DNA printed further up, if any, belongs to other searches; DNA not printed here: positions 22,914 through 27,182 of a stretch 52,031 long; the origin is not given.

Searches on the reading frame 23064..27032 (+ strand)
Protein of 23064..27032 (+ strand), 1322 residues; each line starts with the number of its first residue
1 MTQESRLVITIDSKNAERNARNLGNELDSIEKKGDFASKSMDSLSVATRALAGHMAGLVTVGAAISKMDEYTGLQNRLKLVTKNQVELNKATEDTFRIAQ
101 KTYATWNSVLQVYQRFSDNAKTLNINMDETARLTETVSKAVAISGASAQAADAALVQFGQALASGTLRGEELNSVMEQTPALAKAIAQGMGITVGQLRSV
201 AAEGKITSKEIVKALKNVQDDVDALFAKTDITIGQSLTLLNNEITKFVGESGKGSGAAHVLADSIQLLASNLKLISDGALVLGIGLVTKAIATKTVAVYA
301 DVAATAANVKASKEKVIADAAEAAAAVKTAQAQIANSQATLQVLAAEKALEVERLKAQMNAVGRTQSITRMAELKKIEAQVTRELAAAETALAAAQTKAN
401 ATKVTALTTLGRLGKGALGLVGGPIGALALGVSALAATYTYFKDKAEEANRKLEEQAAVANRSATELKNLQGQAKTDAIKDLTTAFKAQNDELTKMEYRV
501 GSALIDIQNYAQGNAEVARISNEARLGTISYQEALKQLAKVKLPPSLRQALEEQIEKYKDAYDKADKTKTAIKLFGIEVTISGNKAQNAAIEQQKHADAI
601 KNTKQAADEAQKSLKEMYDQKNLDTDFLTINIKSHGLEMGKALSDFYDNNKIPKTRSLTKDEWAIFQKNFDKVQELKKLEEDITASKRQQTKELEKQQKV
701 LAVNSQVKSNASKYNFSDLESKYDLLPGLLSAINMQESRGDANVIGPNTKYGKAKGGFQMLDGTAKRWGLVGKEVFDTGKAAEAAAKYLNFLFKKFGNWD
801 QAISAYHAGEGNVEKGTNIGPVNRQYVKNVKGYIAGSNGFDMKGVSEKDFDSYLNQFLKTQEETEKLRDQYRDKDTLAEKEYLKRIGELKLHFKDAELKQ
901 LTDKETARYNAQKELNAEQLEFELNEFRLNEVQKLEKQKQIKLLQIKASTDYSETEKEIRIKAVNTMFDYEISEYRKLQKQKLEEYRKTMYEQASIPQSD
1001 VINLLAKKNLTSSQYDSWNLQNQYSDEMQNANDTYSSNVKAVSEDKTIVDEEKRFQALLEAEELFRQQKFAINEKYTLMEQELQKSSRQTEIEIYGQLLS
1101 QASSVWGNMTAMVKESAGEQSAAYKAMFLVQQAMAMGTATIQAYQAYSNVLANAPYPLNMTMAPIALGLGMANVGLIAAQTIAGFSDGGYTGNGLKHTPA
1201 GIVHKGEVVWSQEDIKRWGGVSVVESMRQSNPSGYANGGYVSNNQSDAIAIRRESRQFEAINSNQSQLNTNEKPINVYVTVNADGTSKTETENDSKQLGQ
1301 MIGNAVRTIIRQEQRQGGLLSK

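Call 3: search_protein_families(library=pfam, proteins=[window:23064-27032:+], max_evalue=0.01)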
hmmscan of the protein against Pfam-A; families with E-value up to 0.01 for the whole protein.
window:23064-27032:+ (1322 aa): 3 families
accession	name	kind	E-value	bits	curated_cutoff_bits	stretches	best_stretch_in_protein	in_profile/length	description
PF20155.4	TMP_3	-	2.9e-63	213.5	41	1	63-251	2-190/192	Tape measure protein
PF01464.25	SLT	-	5.2e-14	52.3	21.3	1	719-815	6-103/117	Transglycosylase SLT domain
PF02872.23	5_nucleotid_C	-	0.0095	16.5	23.6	0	154-214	64-128/158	5'-nucleotidase, C-terminal domain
